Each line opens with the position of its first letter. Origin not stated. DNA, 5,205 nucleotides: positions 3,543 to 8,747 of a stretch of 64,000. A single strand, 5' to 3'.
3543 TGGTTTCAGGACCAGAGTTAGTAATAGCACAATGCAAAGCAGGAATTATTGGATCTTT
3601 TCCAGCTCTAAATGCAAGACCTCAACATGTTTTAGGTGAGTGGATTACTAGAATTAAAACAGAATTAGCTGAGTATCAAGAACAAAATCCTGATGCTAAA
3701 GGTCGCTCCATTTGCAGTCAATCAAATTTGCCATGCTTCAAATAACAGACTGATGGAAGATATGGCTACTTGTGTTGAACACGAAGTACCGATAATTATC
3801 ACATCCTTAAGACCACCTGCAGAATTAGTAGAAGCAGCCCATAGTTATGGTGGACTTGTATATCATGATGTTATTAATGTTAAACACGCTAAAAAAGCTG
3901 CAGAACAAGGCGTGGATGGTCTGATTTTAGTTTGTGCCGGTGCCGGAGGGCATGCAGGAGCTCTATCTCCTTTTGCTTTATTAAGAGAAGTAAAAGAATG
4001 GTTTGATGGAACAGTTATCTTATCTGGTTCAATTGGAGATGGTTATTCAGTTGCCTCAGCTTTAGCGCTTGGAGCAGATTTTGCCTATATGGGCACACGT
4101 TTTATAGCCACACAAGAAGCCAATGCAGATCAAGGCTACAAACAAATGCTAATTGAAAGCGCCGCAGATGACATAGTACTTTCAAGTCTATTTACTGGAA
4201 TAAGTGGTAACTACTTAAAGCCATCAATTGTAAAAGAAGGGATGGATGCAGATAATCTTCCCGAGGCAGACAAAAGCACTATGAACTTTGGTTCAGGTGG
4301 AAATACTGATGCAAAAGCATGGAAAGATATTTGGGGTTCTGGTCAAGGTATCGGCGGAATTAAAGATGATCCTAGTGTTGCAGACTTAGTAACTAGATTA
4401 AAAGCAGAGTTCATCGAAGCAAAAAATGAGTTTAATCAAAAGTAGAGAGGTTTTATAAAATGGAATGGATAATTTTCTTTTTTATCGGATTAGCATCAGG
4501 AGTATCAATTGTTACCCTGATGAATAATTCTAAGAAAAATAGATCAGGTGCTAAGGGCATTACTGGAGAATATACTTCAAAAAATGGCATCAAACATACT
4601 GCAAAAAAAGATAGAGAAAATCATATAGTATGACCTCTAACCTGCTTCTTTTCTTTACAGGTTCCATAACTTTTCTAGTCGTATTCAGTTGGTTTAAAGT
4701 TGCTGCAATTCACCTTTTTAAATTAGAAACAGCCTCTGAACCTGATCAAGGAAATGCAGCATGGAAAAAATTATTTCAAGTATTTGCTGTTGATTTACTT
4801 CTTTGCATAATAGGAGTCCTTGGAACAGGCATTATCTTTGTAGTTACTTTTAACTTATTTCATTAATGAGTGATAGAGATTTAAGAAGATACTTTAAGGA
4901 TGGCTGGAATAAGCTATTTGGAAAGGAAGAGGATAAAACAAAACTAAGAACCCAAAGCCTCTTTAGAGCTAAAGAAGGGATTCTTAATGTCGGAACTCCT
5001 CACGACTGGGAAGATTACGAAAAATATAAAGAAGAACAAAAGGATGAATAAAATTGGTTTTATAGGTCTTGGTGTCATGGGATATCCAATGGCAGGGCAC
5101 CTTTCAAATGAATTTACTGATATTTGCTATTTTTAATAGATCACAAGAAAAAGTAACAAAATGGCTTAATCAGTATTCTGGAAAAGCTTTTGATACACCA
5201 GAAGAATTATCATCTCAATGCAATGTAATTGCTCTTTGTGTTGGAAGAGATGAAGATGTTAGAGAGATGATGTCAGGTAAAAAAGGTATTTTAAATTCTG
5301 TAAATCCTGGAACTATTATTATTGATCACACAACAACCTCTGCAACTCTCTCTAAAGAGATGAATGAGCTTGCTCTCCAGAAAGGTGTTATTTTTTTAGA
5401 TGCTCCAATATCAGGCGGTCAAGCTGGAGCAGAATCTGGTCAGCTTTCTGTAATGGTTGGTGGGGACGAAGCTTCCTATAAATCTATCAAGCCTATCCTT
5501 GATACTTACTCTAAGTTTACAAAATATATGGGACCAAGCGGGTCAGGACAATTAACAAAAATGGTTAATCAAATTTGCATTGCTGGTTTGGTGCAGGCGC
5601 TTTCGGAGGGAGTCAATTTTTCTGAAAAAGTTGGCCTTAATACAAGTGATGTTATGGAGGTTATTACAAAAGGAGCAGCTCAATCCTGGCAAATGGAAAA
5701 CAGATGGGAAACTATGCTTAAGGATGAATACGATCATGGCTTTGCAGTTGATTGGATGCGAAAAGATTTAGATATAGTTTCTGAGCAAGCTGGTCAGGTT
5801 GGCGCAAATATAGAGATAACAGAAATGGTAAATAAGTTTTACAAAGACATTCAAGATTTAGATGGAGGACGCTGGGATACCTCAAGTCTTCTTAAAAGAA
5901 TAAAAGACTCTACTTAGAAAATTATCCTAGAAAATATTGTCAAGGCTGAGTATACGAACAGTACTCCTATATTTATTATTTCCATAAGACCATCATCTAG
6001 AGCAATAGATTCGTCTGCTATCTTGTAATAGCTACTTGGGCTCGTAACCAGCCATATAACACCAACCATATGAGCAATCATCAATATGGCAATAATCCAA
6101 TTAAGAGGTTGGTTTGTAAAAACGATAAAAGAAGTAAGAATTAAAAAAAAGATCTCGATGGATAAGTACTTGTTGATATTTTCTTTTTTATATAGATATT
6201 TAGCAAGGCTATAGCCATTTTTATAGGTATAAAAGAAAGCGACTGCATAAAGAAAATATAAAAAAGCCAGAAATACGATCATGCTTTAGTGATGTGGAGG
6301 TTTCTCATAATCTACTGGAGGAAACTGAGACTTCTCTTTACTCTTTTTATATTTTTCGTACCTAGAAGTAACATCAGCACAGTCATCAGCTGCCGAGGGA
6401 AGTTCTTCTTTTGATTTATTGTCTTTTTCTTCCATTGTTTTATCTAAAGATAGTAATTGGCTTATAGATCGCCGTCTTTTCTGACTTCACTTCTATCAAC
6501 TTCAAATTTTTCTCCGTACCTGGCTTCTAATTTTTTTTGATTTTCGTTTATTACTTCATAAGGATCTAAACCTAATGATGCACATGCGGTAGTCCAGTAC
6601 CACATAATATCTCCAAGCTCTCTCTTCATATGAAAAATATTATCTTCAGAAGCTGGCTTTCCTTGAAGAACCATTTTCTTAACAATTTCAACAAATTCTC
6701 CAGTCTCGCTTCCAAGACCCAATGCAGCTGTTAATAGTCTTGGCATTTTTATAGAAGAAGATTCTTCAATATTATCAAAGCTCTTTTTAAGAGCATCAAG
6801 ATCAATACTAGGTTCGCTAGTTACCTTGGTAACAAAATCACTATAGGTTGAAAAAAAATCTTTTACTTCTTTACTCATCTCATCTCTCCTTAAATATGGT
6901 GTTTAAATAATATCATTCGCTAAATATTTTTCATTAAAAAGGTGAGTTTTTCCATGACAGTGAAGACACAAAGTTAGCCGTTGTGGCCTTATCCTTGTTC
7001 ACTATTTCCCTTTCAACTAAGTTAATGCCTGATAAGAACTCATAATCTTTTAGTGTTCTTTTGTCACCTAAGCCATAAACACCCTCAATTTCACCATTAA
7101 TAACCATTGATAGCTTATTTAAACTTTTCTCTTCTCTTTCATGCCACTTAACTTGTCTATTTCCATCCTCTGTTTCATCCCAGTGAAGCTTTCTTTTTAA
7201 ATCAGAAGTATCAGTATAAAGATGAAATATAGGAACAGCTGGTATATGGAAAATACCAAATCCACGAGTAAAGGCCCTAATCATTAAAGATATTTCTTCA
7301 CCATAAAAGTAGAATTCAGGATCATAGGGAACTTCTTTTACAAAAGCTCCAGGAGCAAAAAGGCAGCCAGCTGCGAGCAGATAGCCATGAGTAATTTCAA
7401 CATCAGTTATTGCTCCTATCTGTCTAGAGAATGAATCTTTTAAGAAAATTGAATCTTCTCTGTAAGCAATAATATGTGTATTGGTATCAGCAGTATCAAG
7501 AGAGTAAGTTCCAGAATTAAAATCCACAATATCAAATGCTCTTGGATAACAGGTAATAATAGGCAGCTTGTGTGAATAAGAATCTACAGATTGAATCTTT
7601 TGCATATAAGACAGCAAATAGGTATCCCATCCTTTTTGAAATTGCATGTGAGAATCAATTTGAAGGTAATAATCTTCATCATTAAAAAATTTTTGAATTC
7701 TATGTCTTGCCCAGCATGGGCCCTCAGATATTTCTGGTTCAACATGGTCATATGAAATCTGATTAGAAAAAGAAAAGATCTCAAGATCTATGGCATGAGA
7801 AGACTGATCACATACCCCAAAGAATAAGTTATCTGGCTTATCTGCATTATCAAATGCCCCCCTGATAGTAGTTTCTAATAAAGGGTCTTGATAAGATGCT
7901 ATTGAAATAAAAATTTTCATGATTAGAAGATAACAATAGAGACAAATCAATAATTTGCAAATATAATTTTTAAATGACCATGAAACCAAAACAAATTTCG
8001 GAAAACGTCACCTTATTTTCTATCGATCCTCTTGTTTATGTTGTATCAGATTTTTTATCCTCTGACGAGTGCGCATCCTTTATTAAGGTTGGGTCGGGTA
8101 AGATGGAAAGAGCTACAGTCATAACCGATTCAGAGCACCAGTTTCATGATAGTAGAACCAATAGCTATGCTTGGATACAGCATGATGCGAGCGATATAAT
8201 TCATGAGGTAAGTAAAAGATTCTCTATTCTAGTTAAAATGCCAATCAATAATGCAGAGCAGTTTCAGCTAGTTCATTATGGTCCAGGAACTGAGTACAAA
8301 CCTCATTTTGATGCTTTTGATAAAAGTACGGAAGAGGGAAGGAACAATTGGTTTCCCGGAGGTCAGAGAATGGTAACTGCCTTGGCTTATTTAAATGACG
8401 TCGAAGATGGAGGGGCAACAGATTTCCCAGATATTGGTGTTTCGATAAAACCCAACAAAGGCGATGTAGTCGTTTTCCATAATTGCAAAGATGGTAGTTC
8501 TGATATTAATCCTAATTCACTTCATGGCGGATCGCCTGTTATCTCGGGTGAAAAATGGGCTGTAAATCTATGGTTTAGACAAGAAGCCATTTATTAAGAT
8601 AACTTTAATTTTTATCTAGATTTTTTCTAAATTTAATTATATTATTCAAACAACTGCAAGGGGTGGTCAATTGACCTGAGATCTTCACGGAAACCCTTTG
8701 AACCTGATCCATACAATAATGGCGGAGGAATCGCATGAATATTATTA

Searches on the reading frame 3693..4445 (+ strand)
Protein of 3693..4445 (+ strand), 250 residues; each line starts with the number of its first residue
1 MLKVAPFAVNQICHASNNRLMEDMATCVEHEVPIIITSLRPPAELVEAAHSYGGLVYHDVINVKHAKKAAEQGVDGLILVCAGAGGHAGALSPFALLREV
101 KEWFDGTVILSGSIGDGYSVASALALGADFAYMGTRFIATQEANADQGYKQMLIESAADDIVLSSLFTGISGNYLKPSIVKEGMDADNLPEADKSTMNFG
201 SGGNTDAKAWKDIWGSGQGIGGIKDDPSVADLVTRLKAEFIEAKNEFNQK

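Call 79: search_protein_families(library=pfam, proteins=[window:3693-4445:+], max_evalue=0.001)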
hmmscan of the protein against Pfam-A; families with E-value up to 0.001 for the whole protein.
window:3693-4445:+ (250 aa): 2 families
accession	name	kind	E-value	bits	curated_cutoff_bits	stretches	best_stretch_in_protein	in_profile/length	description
PF03060.21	NMO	-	8.1e-27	94.9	28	1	25-237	107-329/331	Nitronate monooxygenase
PF01070.24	FMN_dh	-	7.8e-11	42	24.9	1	59-153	225-321/350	FMN-dependent dehydrogenase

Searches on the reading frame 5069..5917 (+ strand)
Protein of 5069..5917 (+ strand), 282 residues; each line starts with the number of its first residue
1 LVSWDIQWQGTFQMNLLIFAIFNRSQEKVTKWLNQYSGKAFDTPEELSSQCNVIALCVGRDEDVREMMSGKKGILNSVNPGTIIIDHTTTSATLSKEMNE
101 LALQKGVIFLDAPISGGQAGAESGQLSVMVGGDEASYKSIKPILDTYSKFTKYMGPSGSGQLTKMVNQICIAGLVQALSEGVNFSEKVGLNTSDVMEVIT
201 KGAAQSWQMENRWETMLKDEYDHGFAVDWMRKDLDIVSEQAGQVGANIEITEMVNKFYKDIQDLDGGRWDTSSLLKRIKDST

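Call 79: search_protein_families(library=pfam, proteins=[window:5069-5917:+], max_evalue=0.001)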
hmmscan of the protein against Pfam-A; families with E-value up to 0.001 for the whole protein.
window:5069-5917:+ (282 aa): 2 families
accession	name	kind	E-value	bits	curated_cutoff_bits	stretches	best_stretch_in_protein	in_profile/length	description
PF03446.21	NAD_binding_2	-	2.9e-38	131.8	21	1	20-155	26-161/161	NAD binding domain of 6-phosphogluconate dehydrogenase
PF14833.11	NAD_binding_11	-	6.3e-29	101.1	30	1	158-276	1-120/122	NAD-binding of NADP-dependent 3-hydroxyisobutyrate dehydrogenase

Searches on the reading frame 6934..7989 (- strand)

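Call 4: search_protein_families(library=pfam, proteins=[window:6934-7989:-], max_evalue=0.01)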
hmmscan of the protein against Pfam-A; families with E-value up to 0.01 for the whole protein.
window:6934-7989:- (351 aa): 1 family
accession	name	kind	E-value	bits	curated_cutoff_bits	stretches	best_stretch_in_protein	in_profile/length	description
PF11397.14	GlcNAc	-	2.6e-45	155.9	21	2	74-297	95-303/352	Glycosyltransferase (GlcNAc)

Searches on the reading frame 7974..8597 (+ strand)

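Call 4: search_protein_families(library=pfam, proteins=[window:7974-8597:+], max_evalue=0.01)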
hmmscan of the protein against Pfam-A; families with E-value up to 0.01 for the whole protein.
window:7974-8597:+ (207 aa): 2 families
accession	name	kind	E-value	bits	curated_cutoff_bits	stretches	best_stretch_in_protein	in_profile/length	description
PF13640.12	2OG-FeII_Oxy_3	-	1.1e-16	61.9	27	1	97-202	1-98/98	2OG-Fe(II) oxygenase superfamily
PF03171.26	2OG-FeII_Oxy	-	0.00019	22.1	23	1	95-202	2-100/101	2OG-Fe(II) oxygenase superfamily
